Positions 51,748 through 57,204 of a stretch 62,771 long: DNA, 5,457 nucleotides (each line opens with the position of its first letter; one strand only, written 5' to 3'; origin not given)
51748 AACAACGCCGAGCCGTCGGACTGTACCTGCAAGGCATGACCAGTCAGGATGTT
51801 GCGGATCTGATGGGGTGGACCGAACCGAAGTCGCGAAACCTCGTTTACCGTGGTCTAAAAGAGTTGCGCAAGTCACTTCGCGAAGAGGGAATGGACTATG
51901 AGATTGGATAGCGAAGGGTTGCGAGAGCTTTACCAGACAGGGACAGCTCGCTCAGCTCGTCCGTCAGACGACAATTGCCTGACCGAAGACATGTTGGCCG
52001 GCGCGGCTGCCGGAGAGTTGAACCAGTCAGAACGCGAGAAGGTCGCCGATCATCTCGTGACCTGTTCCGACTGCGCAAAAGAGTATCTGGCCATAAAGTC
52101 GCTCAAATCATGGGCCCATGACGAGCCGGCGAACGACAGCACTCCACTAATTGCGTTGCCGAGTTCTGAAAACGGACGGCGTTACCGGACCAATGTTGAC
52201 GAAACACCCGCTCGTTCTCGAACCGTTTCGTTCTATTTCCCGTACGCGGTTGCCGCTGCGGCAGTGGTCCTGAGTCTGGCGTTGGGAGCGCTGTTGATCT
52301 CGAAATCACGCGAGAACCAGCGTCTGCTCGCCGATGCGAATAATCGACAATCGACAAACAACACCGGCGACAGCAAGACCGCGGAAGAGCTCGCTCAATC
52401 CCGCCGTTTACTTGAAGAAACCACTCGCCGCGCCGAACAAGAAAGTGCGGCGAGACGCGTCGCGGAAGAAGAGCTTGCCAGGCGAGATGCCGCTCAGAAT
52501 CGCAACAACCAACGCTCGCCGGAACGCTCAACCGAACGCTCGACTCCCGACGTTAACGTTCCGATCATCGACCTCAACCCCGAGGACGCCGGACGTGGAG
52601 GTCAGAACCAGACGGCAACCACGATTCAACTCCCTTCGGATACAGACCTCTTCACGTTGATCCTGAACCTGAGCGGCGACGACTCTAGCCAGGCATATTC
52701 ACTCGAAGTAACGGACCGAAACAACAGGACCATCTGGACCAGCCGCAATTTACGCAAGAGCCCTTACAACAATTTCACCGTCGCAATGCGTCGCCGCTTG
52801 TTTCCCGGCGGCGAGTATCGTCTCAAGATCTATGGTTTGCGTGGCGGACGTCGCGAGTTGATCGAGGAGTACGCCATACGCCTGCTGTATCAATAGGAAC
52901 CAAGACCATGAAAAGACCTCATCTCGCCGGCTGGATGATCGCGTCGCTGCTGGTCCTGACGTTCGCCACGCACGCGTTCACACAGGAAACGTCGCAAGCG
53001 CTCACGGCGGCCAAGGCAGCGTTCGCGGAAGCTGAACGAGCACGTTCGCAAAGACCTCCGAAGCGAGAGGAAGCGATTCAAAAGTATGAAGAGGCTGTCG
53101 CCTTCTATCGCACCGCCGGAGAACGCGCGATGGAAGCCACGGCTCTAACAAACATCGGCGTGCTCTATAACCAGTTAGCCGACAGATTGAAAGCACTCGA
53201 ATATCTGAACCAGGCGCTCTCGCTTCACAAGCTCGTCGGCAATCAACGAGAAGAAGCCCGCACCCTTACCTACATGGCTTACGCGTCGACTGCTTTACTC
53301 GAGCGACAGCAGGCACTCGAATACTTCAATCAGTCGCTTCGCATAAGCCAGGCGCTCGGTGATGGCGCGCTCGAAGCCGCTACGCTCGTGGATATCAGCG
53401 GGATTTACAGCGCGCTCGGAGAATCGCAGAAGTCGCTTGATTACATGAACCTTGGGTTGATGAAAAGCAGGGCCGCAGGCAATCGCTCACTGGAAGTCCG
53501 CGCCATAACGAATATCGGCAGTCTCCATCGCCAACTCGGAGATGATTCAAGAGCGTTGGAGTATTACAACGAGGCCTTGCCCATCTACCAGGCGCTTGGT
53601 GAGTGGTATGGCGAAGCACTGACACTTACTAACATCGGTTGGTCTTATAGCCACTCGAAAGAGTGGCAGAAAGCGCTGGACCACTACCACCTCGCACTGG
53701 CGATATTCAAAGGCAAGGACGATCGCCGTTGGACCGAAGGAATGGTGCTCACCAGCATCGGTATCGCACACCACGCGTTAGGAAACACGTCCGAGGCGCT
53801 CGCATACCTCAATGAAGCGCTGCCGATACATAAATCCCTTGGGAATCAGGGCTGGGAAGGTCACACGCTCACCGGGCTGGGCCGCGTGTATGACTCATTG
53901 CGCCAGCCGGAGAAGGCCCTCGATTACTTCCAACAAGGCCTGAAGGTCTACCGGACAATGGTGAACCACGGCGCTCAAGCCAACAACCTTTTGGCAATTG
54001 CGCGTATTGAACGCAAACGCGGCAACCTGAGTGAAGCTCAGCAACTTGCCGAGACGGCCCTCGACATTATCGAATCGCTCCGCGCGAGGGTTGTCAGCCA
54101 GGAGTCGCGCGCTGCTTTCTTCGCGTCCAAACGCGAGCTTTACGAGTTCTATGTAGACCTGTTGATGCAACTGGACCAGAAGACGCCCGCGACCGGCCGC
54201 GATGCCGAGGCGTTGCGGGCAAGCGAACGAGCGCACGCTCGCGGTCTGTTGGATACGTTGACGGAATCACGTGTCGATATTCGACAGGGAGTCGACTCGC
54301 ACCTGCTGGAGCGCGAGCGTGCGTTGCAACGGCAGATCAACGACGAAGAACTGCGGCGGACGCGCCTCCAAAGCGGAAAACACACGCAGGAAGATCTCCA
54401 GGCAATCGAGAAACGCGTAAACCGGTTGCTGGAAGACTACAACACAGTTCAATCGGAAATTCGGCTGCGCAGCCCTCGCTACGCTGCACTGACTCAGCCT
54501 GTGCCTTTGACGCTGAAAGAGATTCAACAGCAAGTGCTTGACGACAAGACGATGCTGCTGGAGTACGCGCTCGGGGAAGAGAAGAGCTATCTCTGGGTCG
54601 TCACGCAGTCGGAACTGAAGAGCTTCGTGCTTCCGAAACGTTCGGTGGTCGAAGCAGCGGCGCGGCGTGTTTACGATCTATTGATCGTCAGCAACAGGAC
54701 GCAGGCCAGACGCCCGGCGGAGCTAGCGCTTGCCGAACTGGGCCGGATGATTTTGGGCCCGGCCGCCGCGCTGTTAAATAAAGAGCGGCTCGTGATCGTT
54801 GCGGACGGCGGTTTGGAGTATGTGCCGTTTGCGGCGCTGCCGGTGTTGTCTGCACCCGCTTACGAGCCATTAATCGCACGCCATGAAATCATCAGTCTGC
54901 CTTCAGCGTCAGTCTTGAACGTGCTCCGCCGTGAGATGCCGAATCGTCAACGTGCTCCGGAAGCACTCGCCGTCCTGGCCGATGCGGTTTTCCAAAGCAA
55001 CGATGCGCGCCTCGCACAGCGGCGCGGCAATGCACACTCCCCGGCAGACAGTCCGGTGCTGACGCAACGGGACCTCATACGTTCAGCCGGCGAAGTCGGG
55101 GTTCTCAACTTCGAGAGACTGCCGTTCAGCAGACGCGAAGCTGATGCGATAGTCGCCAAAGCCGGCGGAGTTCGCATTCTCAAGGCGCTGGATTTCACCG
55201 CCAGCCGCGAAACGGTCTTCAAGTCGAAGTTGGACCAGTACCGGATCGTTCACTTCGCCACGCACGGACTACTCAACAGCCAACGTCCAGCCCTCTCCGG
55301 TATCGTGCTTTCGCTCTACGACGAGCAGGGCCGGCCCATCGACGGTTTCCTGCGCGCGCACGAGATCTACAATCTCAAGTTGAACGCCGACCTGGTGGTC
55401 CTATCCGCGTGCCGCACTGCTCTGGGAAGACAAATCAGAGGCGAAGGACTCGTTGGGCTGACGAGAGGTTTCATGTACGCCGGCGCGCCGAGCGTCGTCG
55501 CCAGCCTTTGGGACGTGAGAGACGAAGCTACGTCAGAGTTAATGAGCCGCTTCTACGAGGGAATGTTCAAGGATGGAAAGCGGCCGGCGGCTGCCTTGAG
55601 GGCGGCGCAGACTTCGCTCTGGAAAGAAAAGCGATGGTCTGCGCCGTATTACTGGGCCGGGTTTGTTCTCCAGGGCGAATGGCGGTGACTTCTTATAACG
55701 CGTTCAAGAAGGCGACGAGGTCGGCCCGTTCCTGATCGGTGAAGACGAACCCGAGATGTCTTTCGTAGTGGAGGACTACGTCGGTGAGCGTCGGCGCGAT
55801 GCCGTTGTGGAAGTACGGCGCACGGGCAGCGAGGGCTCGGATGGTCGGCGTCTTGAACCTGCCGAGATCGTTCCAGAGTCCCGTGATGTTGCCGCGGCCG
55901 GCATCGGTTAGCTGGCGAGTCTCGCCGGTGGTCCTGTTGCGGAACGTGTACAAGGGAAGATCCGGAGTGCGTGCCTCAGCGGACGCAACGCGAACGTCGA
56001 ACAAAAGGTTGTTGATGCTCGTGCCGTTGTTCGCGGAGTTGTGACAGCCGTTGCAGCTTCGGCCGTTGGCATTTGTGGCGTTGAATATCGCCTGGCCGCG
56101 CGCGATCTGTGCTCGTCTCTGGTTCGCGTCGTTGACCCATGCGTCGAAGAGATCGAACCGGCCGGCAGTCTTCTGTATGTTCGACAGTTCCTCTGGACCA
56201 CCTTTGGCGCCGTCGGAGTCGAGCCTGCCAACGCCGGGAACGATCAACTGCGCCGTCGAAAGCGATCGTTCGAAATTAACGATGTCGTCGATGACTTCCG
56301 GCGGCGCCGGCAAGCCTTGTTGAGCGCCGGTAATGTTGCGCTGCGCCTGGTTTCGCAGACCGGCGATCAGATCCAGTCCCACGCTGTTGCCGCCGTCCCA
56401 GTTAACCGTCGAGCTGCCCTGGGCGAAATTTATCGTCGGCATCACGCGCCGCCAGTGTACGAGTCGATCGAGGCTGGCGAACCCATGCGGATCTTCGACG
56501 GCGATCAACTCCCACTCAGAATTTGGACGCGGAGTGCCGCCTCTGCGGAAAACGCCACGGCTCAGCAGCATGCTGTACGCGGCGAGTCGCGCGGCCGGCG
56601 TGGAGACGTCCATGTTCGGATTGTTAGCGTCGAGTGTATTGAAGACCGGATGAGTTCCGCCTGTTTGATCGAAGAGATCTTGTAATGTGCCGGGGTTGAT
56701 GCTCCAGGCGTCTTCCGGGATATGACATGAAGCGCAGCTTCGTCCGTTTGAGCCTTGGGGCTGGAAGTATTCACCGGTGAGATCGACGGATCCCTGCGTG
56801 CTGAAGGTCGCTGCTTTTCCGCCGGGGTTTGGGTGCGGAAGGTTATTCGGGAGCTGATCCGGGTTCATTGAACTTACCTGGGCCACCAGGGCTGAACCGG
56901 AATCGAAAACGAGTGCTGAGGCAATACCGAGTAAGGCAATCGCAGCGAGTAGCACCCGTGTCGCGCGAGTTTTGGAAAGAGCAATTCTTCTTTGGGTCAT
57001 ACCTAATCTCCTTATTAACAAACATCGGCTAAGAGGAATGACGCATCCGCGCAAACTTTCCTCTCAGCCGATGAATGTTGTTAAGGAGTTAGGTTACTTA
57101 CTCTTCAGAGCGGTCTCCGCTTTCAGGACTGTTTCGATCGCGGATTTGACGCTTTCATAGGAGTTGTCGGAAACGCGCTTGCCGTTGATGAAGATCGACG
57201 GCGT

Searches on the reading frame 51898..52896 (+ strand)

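Call 51: search_protein_families(library=pfam, proteins=[window:51898-52896:+], max_evalue=0.01)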
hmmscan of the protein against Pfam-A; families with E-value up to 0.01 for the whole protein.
window:51898-52896:+ (332 aa): 1 family
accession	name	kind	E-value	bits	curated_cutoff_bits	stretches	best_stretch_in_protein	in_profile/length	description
PF13490.11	zf-HC2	-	7.1e-05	23.3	22.2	1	30-60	5-35/35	Putative zinc-finger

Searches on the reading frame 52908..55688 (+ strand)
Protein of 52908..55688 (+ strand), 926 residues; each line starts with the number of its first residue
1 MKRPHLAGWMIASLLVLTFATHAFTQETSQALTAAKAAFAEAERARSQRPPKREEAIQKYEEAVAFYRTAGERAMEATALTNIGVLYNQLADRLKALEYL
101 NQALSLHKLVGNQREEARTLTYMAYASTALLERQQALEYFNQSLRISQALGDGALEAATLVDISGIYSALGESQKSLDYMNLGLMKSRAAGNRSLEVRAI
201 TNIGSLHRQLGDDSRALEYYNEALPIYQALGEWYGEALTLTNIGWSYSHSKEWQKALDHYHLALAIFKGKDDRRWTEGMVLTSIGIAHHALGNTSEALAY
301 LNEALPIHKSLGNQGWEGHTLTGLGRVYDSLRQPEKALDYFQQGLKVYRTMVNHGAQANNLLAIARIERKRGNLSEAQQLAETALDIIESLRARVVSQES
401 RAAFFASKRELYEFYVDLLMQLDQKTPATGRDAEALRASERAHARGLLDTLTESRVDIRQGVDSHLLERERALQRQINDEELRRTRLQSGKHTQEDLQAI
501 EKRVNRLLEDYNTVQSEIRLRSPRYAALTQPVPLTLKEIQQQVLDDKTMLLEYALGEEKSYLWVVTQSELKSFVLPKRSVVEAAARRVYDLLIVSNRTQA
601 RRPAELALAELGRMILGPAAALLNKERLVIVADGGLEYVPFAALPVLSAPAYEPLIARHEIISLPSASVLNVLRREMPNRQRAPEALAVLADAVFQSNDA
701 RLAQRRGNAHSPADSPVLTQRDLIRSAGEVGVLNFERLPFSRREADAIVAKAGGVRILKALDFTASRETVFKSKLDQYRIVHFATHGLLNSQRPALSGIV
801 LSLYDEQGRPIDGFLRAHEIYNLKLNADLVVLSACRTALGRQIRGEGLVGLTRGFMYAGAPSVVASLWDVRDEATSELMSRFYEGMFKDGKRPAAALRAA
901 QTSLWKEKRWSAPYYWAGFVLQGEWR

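Call 49: search_protein_families(library=pfam, proteins=[window:52908-55688:+], max_evalue=0.0001)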
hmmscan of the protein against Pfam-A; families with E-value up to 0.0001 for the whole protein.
window:52908-55688:+ (926 aa): 10 families
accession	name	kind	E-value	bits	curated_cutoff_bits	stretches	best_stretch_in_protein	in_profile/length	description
PF12770.12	CHAT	-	1.1e-68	232.2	24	1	608-924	4-289/289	CHAT domain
PF13424.12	TPR_12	-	5.5e-41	139.1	30.1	4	281-349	6-76/77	Tetratricopeptide repeat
PF00515.34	TPR_1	-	4.8e-28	96.2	27.8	0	321-349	4-32/34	Tetratricopeptide repeat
PF07719.23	TPR_2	-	2.7e-23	80.5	27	0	238-268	2-32/34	Tetratricopeptide repeat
PF13374.12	TPR_10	-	1.5e-17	63.4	27.5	0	199-229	4-34/42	Tetratricopeptide repeat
PF13181.12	TPR_8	-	5.4e-15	54.7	25.7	0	198-224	2-28/34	Tetratricopeptide repeat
PF13176.12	TPR_7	-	2.6e-13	49.3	27.9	0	320-345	1-28/36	Tetratricopeptide repeat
PF14938.12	SNAP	-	1.3e-11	45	25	0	19-142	58-180/282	Soluble NSF attachment protein, SNAP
PF10602.15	RPN7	-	1e-05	25.8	29.6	0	52-146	51-142/174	26S proteasome subunit RPN7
PF13174.12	TPR_6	-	1.5e-05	25.7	26.3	0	323-343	5-25/33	Tetratricopeptide repeat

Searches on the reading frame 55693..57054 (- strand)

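Call 49: search_protein_families(library=pfam, proteins=[window:55693-57054:-], max_evalue=0.0001)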
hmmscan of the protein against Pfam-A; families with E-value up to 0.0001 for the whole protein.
window:55693-57054:- (453 aa): 3 families
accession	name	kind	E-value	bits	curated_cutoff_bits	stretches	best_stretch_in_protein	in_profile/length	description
PF03150.19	CCP_MauG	-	1.6e-05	26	25.6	0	102-162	19-51/149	Di-haem cytochrome c peroxidase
PF00034.26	Cytochrom_C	-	7.6e-05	24.4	21.3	0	317-452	1-88/90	Cytochrome c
PF21419.2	RoxA-like_Cyt-c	-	7.9e-05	22.6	26.7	0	410-432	12-34/39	RoxA-like, cytochrome c-like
